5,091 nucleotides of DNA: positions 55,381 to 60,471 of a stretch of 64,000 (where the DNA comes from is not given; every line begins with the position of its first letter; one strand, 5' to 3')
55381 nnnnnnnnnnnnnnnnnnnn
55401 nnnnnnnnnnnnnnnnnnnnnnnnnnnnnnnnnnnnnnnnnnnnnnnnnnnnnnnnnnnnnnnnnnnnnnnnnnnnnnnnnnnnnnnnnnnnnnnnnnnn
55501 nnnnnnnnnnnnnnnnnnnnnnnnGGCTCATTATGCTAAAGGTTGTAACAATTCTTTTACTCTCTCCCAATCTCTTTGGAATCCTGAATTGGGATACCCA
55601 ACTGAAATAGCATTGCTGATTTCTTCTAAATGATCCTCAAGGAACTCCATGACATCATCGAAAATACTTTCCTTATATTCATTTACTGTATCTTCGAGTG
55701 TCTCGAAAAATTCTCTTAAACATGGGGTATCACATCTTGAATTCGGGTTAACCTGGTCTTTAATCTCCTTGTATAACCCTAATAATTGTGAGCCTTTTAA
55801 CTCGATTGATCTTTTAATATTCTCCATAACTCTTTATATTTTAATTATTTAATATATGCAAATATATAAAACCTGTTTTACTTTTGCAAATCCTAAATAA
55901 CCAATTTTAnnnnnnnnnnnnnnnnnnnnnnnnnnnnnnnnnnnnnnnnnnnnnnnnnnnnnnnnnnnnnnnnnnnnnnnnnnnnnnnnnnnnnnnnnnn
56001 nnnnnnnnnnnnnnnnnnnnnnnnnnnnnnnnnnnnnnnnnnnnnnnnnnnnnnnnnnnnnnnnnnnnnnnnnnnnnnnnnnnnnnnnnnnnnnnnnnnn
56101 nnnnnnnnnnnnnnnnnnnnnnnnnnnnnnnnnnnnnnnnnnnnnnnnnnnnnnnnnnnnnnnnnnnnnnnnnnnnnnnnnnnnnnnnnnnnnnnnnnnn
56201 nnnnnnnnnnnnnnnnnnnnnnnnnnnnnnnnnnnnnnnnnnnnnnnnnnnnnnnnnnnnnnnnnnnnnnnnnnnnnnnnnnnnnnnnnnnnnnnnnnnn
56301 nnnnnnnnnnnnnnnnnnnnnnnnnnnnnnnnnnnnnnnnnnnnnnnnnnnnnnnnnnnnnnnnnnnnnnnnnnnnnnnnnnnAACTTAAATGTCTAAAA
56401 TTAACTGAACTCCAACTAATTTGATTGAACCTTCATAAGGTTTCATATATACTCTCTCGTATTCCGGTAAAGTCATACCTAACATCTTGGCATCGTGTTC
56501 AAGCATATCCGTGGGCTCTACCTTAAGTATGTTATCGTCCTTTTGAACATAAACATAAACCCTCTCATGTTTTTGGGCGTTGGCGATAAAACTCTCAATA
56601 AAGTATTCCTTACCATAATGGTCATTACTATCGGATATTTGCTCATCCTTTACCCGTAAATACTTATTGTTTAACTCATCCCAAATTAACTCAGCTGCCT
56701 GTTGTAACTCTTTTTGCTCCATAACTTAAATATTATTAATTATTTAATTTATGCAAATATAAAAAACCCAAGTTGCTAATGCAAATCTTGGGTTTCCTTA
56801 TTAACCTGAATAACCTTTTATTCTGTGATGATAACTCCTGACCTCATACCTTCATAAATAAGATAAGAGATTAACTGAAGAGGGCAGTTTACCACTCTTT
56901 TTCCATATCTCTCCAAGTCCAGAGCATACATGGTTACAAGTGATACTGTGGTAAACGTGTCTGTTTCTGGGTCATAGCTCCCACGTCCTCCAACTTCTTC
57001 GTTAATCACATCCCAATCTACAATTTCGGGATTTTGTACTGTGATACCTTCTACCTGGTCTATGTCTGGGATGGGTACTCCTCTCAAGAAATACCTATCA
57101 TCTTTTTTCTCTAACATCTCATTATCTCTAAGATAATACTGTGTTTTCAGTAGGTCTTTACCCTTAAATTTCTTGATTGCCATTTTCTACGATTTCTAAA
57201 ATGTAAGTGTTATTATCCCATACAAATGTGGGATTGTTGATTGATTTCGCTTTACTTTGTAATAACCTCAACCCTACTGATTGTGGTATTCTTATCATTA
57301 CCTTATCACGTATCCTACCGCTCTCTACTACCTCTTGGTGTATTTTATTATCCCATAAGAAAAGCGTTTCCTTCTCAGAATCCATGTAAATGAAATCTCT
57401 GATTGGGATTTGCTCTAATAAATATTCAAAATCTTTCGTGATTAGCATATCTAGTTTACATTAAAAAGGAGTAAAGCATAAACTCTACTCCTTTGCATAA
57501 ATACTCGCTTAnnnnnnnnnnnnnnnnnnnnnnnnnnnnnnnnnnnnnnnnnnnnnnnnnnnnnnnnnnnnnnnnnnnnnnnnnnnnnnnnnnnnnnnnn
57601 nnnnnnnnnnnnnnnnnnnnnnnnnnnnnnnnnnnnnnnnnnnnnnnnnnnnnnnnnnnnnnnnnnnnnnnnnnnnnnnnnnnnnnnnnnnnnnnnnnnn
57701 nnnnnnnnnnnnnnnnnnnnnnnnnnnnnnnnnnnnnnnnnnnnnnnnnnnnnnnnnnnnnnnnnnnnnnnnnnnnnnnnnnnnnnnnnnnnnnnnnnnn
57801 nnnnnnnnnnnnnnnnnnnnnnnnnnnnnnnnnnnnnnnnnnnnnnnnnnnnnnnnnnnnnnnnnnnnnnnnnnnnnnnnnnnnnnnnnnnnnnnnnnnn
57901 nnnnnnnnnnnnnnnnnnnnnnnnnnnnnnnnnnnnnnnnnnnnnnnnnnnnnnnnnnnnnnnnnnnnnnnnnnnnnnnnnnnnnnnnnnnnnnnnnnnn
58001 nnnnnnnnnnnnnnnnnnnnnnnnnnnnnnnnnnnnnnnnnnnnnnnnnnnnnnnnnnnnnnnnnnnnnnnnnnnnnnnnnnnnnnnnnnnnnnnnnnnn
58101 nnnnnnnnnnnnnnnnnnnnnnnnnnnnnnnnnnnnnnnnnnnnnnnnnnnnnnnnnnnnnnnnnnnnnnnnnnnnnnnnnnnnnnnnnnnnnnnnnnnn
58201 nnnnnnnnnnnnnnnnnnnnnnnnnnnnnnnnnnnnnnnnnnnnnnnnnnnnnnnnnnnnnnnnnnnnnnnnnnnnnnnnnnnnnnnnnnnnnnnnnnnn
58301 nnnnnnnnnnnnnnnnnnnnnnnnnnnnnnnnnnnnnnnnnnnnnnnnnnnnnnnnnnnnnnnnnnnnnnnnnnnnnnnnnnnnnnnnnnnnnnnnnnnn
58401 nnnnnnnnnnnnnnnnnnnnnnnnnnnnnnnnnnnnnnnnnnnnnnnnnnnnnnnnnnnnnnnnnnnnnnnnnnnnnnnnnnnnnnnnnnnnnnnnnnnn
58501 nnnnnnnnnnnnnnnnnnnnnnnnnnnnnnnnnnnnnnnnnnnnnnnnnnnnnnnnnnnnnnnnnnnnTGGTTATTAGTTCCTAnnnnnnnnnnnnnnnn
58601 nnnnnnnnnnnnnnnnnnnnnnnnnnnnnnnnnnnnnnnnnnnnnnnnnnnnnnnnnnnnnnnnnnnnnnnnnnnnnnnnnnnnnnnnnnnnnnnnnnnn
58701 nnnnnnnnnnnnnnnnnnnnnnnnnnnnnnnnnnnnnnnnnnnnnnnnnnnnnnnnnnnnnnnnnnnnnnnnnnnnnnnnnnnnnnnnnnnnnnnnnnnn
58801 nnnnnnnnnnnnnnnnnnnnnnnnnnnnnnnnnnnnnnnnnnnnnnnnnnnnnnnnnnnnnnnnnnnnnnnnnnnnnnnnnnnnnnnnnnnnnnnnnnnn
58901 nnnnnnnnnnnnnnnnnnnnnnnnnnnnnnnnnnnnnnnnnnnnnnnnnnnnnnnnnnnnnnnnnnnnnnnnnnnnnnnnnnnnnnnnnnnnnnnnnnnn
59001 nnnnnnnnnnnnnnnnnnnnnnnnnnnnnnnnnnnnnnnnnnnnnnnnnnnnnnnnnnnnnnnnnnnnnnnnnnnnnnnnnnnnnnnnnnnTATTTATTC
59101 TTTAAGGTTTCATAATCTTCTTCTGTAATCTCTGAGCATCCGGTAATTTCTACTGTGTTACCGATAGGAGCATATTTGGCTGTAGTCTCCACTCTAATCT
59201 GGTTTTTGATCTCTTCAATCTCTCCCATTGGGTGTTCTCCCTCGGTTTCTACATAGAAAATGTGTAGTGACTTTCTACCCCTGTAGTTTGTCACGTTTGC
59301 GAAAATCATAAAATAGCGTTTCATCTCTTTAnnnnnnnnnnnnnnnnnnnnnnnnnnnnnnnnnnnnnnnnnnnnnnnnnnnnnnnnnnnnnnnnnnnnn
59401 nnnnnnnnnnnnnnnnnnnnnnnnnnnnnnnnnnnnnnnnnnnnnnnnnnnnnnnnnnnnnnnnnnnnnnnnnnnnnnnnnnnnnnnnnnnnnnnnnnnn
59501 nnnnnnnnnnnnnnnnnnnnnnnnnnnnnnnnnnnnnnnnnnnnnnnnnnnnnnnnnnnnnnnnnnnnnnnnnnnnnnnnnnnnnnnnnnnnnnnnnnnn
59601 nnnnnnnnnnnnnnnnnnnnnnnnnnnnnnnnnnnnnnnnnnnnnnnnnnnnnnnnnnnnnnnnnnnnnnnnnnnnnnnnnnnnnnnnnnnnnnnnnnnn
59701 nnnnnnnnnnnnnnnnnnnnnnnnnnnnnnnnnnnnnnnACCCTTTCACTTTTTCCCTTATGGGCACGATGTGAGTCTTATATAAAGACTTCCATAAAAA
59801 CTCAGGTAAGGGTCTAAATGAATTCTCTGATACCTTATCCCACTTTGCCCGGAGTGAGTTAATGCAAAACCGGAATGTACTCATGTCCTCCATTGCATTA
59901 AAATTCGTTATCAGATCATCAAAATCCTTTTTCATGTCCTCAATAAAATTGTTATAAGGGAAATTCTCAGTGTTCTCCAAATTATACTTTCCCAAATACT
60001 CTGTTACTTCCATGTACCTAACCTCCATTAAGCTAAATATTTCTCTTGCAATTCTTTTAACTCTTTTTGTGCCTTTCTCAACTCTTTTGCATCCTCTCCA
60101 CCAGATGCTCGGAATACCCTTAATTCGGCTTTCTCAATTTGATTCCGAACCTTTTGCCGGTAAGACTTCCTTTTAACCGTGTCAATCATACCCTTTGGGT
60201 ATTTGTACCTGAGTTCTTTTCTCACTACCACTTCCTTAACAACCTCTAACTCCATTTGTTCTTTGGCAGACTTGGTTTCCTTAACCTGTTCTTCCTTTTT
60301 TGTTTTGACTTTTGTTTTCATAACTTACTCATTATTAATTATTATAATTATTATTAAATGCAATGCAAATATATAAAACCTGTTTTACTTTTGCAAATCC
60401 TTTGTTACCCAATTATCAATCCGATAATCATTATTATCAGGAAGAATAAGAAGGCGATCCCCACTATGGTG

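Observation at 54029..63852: About 10-kb array of around 25 small acidic or membrane proteins in promoter-punctuated mini-operons, with a tandem paralog pair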

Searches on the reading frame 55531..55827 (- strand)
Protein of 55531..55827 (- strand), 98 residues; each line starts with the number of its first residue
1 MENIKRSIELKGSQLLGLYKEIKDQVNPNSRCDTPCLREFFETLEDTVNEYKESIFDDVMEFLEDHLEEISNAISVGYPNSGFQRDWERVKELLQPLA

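Call 6: search_protein_families(library=phrogs, proteins=[window:55531-55827:-], max_evalue=0.01)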
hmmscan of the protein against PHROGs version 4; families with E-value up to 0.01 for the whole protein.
window:55531-55827:- (98 aa): 0 families

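Call 37: search_solved_structures(query=A2, max_evalue=10)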
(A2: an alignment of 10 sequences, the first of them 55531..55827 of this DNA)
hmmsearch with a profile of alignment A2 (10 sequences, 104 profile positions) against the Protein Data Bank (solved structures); distinct sequences matched with E-value up to 10: 116 (the best 60 are shown).
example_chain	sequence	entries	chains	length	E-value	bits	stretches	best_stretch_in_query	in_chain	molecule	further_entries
7rdr_A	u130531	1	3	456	2.5e-05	27.8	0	10-64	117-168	Circular tendon repeat protein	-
3s84_A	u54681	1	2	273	0.0095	19.6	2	21-103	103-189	Apolipoprotein A-IV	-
2cxx_A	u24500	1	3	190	0.024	18.3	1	52-94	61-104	Probable GTP-binding protein engB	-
7jh6_A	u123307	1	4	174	0.036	17.7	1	11-75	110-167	Two-domain di-Zn(II) and porphyrin-binding protein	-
9had_C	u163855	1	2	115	0.045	17.4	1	9-64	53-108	DerF21_binder10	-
9f21_A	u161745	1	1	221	0.065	16.9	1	28-97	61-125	Complement regulator-acquiring surface protein 2 (CRASP-2)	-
5tgw_A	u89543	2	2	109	0.068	16.8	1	11-57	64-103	PS1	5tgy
5c3l_C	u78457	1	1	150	0.075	16.7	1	5-96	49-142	Nucleoporin Nup62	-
7mq8_NJ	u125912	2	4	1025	0.083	16.5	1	2-78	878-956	RNA cytidine acetyltransferase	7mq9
7f0k_A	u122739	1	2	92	0.096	16.3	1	38-82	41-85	Kinetoplastid membrane protein KMP-11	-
8fjg_A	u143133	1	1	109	0.12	16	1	15-82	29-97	H12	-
5y70_A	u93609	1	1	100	0.12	16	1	38-82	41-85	Kinetoplastid membrane protein 11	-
1eq1_A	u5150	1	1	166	0.15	15.7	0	37-79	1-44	APOLIPOPHORIN-III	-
1ruy_I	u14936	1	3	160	0.15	15.7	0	72-102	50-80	hemagglutinin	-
8ek4_A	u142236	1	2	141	0.17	15.5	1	28-96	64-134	Ice-binding protein TIP-99a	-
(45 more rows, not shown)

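Call 47: find_homologous_proteins(query=A2, max_evalue=0.001)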
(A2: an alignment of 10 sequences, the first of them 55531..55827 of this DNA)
Query A2 (10 sequences) (98 aa, profile of the alignment): 55 proteins with E <= 0.001 among 515 candidates.
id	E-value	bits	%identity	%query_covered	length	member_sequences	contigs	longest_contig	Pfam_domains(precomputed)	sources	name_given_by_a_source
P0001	1.5e-38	149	49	100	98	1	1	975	-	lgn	-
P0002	1.5e-37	146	52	100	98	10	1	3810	-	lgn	-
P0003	1.9e-37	146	48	100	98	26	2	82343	-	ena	-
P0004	2.2e-37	145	50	100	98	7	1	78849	-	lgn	-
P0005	2.5e-37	145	52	100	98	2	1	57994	-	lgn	-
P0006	7.9e-37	144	50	100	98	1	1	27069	-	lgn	-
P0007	1.8e-36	142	46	100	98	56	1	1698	-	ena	-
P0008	3.5e-35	138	46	100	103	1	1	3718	-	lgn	-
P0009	3.3e-34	135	26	89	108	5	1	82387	-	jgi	jgi:hypothetical protein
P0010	4.1e-34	135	46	100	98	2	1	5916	-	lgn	-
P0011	5.9e-34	134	31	89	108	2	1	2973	-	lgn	-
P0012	9.9e-34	134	48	100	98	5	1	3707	-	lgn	-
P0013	1.6e-33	133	27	89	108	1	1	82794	-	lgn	-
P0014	1.9e-33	133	26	89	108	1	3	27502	-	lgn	-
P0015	2.0e-33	133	29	89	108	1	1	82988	-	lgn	-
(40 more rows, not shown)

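Call 59: predict_structure(alignment_id=A3)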
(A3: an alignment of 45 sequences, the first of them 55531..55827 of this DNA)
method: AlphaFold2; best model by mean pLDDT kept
length: 98 residues; sequences in the alignment: 45
mean_pLDDT: 83.5   pTM: 0.56
mean pLDDT of the five models: 83.5, 81.6, 78.5, 73.3, 66.6
residues with pLDDT >= 90: 37; 70-90: 46; 50-70: 12; < 50: 3
segments of 3 or more residues with pLDDT < 50: none
pLDDT, mean of each block of 10 residues (from residue 1): 59 85 77 73 88 89 92 93 94 84
secondary structure, 60 per line:
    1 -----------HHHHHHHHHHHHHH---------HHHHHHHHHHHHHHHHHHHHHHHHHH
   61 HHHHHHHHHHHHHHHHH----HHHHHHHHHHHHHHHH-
elements in order: H12-25 H35-77 H82-97

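Call 64: fold_search(model_id=the predicted structure, library=pdb)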
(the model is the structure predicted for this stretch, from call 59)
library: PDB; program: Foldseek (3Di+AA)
matches with E <= 10: 77; with E <= 0.001: 0
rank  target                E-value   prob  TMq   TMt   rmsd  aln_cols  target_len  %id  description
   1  7ny0_MODEL_1_A        2.3e+00  0.18  0.32  0.27  16.9       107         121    9  Solution structure of Boskar4; a de novo designed G-CSF agonist (released 2021-10-06)
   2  6wq2_A                2.3e+00  0.13  0.28  0.19  13.5        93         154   17  Cryo-EM of the S. islandicus filamentous virus, SIFV (released 2020-07-29)
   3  6nyi_C                2.6e+00  0.33  0.43  0.45   8.2        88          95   11  Crystal structure of computationally designed protein XXA (released 2020-04-22)
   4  7tt5_D                2.6e+00  0.20  0.33  0.22  10.2        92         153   15  BamABCDE bound to substrate EspP in the open-sheet EspP state (released 2022-03-30)
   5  6xns_A                2.6e+00  0.20  0.34  0.15   7.0       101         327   16  C3_crown-05 (released 2020-12-23)
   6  6nye_A                2.9e+00  0.23  0.38  0.39   8.3        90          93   11  Crystal structure of computationally designed protein XAX (released 2020-04-22)
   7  6xns_D                2.9e+00  0.18  0.34  0.14   6.9        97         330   15  C3_crown-05 (released 2020-12-23)
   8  4eyy_Q                3.1e+00  0.21  0.36  0.21   7.5        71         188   15  Crystal Structure of the IcmR-IcmQ complex from Legionella pneumophila (released 2013-05-22)
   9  4biu_D                3.7e+00  0.07  0.24  0.12  13.9       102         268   14  Crystal structure of CpxAHDC (orthorhombic form 1) (released 2014-02-12)
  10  7nvr_k                3.9e+00  0.06  0.23  0.17  17.6        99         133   16  Human Mediator with RNA Polymerase II Pre-initiation complex (released 2021-05-05)
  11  6nye_B                4.2e+00  0.25  0.44  0.45   8.5        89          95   11  Crystal structure of computationally designed protein XAX (released 2020-04-22)
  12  9mty_A                4.2e+00  0.12  0.32  0.14   7.8        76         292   18  Structure of TIGR-TasR in complex with tigRNA and target DNA after DNA cleavage (released 2025-03-05)
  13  4biv_A                4.2e+00  0.06  0.22  0.11  14.9        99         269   14  Crystal structure of CpxAHDC (trigonal form) (released 2014-02-12)
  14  3fxd_C                4.4e+00  0.20  0.28  0.48   4.7        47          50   17  Crystal structure of interacting domains of IcmR and IcmQ (released 2009-04-28)
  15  7p34_A                4.4e+00  0.13  0.39  0.12  13.0        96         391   12  Cryo-EM structure of the proton-dependent antibacterial peptide transporter SbmA-FabS11-1 in nanodiscs (released 2021-09-15)
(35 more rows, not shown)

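Call 94: fold_search(model_id=the predicted structure, library=viral)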
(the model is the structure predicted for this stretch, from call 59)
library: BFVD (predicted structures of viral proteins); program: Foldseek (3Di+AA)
matches with E <= 10: 186; with E <= 0.001: 1
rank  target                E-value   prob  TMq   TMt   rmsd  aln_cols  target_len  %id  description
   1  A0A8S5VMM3            5.2e-09  1.00  0.64  0.64  10.2        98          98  100  Uncharacterized protein [Ackermannviridae sp.]
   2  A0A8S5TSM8            5.7e-01  0.57  0.38  0.29   8.8        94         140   19  Transposase [Podoviridae sp. ctARy1]
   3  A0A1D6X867            6.4e-01  0.35  0.29  0.32  10.8        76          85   17  Uncharacterized protein [Bacillus phage PBC4]
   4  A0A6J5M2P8            8.6e-01  0.84  0.46  0.54   5.4        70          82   11  Uncharacterized protein [uncultured Caudovirales phage]
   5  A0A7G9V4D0            8.6e-01  0.18  0.27  0.24  13.2       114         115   19  Uncharacterized protein [Mycobacterium phage CELFI]
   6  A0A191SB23            9.7e-01  0.85  0.42  0.66   3.6        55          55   18  (no name in the UniProt tables at hand)
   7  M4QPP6                9.7e-01  0.60  0.42  0.53   8.8        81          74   16  Uncharacterized protein [Synechococcus phage S-SKS1]
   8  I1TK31                1.2e+00  0.90  0.40  0.70   3.1        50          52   18  (no name in the UniProt tables at hand)
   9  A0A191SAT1            1.3e+00  0.82  0.43  0.68   3.2        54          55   17  (no name in the UniProt tables at hand)
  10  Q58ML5                1.4e+00  0.66  0.39  0.50   5.9        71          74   15  Uncharacterized protein [Prochlorococcus phage P-SSM2]
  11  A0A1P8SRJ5            1.4e+00  0.44  0.47  0.37  10.1       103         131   14  Uncharacterized protein [Cacao mild mosaic virus]
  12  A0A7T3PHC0            1.6e+00  0.35  0.32  0.35   5.1        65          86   15  (no name in the UniProt tables at hand)
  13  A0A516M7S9            1.7e+00  0.33  0.38  0.44   8.4        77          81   18  (no name in the UniProt tables at hand)
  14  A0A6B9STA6            1.7e+00  0.16  0.33  0.24  11.3       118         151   11  Uncharacterized protein [Butyrivibrio phage Arawn]
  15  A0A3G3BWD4            1.8e+00  0.28  0.28  0.33   6.5        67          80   12  (no name in the UniProt tables at hand)
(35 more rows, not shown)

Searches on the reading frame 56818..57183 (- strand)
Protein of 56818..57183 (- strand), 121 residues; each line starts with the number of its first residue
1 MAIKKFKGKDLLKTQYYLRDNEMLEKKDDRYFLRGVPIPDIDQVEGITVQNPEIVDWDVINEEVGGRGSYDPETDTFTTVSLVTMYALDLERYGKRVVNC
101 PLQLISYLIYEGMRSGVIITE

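Call 6: search_protein_families(library=phrogs, proteins=[window:56818-57183:-], max_evalue=0.01)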
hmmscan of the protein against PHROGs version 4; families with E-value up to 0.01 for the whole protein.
window:56818-57183:- (121 aa): 0 families

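Call 107: find_encoding_contigs(protein=window:56818-57183:-, flank=6000, max_places=10)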
Protein window:56818-57183:- (121 aa): 5 contigs read that carry it; 3 places shown.
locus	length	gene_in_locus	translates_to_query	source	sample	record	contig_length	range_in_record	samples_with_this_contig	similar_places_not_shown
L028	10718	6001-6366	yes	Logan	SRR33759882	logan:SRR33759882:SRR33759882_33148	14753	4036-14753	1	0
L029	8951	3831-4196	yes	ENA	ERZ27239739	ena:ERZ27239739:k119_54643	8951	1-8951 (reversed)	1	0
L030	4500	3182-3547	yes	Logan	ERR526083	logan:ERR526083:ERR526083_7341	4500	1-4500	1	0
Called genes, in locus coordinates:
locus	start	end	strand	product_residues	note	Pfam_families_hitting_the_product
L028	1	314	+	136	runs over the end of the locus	-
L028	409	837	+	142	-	-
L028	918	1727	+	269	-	PF06067:DUF932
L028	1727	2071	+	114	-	-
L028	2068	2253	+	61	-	-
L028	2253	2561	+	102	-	-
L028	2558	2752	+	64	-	-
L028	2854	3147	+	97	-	-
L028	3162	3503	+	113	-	-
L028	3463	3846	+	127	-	-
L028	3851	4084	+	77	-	-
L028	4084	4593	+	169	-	-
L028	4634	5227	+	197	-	-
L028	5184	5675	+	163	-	-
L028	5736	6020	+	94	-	-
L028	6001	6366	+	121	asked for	-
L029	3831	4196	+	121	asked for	-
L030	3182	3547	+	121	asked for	-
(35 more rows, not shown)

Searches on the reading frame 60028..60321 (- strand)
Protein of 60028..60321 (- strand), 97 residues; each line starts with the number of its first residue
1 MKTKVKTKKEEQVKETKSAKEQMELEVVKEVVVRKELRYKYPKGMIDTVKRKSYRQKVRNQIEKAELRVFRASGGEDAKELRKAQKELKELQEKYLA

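Call 5: search_protein_families(library=phrogs, proteins=[window:60028-60321:-], max_evalue=0.01)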
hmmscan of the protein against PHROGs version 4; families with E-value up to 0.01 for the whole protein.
window:60028-60321:- (97 aa): 0 families

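Call 90: search_dna_similar(query=window:60028-60321:-, collection=phages, mode=protein, max_evalue=0.001, max_rows=25)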
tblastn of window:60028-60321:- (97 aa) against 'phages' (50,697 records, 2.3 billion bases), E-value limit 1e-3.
No match.
